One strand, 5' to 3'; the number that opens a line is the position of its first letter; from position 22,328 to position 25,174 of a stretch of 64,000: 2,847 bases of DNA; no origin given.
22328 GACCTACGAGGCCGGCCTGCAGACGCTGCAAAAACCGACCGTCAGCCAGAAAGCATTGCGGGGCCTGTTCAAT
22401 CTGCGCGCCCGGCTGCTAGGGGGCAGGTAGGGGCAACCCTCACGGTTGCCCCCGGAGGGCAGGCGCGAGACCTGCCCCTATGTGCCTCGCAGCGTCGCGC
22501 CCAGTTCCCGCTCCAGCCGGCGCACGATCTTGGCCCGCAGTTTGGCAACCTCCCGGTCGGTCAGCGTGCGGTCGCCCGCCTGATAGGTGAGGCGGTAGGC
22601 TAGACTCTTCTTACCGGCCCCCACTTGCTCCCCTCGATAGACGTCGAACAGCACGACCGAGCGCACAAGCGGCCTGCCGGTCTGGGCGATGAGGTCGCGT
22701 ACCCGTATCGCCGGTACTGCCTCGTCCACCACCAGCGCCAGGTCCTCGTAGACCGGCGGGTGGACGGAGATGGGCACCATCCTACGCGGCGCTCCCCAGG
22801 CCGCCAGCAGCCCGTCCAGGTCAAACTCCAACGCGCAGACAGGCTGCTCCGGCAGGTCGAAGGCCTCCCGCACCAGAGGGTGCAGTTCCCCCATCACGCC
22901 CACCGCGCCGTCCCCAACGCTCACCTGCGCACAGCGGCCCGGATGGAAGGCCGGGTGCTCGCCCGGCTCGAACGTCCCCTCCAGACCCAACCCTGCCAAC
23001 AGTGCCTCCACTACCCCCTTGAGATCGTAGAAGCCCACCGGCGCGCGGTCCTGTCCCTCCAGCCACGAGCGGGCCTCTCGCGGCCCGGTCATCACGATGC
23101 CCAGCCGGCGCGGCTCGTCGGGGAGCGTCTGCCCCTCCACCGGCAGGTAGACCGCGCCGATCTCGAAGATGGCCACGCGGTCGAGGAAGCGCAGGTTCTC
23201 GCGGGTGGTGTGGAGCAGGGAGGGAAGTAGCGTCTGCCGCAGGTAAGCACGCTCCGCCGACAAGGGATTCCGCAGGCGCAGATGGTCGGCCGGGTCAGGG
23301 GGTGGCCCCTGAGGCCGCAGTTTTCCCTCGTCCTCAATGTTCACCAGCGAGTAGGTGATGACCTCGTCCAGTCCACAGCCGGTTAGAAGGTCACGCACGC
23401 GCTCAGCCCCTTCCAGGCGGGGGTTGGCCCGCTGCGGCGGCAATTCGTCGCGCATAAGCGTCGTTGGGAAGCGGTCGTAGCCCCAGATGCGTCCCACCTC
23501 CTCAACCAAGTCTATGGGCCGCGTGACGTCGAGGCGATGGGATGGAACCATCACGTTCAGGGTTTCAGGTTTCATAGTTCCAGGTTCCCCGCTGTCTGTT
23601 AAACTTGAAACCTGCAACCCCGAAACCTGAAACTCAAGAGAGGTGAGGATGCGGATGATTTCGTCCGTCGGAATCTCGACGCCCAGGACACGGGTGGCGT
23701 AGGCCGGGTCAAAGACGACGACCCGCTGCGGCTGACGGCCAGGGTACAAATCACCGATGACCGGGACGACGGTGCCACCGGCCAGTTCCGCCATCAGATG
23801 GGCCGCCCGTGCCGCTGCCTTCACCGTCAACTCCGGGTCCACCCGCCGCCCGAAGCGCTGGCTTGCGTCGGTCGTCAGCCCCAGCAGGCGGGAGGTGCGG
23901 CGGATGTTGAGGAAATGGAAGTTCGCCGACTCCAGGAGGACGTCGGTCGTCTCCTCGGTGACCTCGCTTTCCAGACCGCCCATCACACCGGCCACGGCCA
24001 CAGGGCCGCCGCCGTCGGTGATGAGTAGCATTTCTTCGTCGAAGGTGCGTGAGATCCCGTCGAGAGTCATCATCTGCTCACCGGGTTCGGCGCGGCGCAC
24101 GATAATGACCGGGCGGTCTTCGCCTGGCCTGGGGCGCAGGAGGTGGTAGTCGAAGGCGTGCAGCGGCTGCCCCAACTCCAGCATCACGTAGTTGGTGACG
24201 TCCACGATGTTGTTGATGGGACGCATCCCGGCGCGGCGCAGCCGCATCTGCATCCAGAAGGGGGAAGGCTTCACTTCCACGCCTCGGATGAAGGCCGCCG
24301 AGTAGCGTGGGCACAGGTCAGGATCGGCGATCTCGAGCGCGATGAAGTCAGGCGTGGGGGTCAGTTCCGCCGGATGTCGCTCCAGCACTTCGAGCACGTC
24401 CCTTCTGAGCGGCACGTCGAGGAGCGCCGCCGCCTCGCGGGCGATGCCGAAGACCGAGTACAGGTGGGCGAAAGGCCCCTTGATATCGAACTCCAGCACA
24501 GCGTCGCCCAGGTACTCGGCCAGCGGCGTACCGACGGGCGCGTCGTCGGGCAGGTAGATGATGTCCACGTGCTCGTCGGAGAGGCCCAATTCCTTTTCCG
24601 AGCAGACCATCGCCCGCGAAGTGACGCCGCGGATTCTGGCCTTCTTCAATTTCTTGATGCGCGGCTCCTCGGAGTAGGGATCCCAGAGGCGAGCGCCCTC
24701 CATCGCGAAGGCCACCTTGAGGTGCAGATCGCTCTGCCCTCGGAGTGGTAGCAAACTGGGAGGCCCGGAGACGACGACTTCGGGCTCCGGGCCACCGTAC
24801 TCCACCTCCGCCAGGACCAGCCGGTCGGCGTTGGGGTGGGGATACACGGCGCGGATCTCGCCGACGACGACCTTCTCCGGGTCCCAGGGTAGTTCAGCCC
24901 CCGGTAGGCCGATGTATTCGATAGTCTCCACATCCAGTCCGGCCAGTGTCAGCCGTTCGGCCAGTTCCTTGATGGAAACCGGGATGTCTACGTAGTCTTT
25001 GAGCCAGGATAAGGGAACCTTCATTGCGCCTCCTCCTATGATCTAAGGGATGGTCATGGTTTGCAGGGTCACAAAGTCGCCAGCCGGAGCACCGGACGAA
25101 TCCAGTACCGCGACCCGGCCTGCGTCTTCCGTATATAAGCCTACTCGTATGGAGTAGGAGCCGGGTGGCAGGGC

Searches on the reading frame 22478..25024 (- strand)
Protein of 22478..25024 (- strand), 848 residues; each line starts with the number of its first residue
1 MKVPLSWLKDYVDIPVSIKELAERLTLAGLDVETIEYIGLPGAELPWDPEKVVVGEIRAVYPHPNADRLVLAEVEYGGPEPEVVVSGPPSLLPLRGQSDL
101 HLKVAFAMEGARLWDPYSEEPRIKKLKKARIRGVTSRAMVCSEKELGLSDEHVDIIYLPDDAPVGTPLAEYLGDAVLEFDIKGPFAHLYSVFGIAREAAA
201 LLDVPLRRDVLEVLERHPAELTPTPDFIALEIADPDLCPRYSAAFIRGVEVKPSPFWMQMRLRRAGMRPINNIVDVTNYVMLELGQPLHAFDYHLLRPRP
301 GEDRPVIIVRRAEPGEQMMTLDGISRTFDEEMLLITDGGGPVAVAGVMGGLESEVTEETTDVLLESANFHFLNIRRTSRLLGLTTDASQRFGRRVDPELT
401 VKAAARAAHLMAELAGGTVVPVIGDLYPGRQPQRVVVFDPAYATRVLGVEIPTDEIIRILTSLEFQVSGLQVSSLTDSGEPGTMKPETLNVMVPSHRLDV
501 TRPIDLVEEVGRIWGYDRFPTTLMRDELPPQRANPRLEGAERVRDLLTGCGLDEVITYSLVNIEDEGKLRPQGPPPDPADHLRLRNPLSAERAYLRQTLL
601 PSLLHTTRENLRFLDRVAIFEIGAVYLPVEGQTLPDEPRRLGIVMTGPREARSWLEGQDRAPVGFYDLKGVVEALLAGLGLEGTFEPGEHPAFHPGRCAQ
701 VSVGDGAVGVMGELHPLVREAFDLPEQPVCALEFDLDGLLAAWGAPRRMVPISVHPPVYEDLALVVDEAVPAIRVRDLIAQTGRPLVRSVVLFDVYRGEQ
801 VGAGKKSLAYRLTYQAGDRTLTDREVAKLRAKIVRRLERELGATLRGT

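Call 31: find_encoding_contigs(protein=window:22478-25024:-, flank=8000, max_places=10)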
Protein window:22478-25024:- (848 aa): 1 contig read that carries it; 1 place shown.
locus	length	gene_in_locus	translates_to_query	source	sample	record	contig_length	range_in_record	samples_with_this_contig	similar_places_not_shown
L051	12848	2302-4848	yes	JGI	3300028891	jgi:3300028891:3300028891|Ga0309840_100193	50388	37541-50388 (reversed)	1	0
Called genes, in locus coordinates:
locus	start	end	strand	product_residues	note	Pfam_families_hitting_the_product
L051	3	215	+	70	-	?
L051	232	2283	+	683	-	-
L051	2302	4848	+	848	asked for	PF01588:tRNA_bind (weak), PF03483:B3_4, PF03484:B5, PF17759:tRNA_synthFbeta, PF03147:FDX-ACB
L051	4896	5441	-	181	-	-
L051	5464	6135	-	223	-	PF13384:HTH_23 (faint), PF13560:HTH_31, PF15731:MqsA_antitoxin (faint), PF20432:Xre-like-HTH (faint), PF01381:HTH_3, PF13560:HTH_31, PF01381:HTH_3, PF12844:HTH_19 (weak), +3 more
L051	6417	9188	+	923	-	PF01326:PPDK_N, PF00391:PEP-utilizers, PF02896:PEP-utilizers_C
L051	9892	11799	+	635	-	PF01807:Zn_ribbon_DnaG, PF08275:DNAG_N, PF01751:Toprim, PF13155:Toprim_2, PF13662:Toprim_4, PF10410:DnaB_bind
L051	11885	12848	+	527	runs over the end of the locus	PF00140:Sigma70_r1_2, PF04542:Sigma70_r2, PF04539:Sigma70_r3, PF04545:Sigma70_r4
